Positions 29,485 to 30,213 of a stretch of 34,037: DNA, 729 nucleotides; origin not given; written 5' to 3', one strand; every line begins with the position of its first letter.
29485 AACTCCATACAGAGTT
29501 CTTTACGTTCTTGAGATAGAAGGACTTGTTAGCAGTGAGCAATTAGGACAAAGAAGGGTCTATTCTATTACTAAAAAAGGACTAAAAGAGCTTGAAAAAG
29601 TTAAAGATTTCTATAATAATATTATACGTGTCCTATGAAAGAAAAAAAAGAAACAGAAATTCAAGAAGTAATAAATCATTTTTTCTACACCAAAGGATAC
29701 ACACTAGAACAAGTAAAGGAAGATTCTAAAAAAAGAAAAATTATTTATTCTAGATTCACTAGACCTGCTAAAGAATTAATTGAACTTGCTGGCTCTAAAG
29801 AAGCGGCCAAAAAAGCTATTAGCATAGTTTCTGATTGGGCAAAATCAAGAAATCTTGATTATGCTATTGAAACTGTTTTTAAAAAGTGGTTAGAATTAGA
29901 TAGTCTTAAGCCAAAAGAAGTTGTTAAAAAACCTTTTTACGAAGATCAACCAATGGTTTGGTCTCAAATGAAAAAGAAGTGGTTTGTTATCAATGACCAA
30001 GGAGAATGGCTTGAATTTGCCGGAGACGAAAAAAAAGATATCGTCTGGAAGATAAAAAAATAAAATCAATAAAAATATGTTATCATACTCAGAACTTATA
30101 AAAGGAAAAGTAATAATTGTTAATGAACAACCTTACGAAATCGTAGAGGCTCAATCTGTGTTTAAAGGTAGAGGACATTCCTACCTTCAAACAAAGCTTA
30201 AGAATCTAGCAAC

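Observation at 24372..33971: Clustered, duplicated and apparently regulated inositol-phosphate module in an otherwise minimal genome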

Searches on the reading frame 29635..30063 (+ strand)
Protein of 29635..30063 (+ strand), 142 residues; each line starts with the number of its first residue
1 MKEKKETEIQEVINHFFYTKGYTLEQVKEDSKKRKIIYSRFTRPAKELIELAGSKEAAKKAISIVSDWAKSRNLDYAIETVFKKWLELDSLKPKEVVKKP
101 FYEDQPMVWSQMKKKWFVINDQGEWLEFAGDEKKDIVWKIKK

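Call 6: search_protein_families(library=pfam, proteins=[window:29635-30063:+], max_evalue=0.01)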
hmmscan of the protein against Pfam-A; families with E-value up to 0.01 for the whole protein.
window:29635-30063:+ (142 aa): 0 families

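Call 7: search_protein_families(library=ncbifam, proteins=[window:29635-30063:+], max_evalue=0.01)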
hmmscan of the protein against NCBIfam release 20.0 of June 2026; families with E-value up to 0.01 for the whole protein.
window:29635-30063:+ (142 aa): 0 families

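Call 47: search_solved_structures(query=window:29635-30060:+, max_evalue=1)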
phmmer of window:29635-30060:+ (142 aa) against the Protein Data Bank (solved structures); distinct sequences matched with E-value up to 1: 2.
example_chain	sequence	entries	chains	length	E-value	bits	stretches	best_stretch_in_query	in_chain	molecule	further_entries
7ns8_A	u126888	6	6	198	0.23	14.6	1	12-88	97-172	Triphosphate tunnel metalloenzyme Saci_0718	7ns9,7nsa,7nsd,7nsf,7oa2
9e9a_A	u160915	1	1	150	0.7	13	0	41-72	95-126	DUF1893 domain-containing protein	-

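Call 79: predict_structure(protein=window:29635-30060:+)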
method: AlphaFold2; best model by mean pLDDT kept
length: 142 residues; sequences in the alignment: 1
mean_pLDDT: 60.7   pTM: 0.46
mean pLDDT of the five models: 60.7, 56.1, 47.3, 46.9, 44.1
residues with pLDDT >= 90: 0; 70-90: 27; 50-70: 95; < 50: 20
segments of 3 or more residues with pLDDT < 50: 1-6, 34-39, 138-142
pLDDT, mean of each block of 10 residues (from residue 1): 47 56 53 45 62 63 63 63 70 62 67 75 71 57 35
secondary structure, 60 per line:
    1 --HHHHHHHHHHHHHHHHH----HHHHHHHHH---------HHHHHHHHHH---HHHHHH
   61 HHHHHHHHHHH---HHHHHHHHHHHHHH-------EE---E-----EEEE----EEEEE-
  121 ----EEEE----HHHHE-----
elements in order: H3-19 H24-32 H42-51 H55-71 H75-88 E107-110 E115-119 E125-128 H133-136
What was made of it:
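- Tried and rejected: The single-sequence model had pLDDT 60.7 and was not used (call 79).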
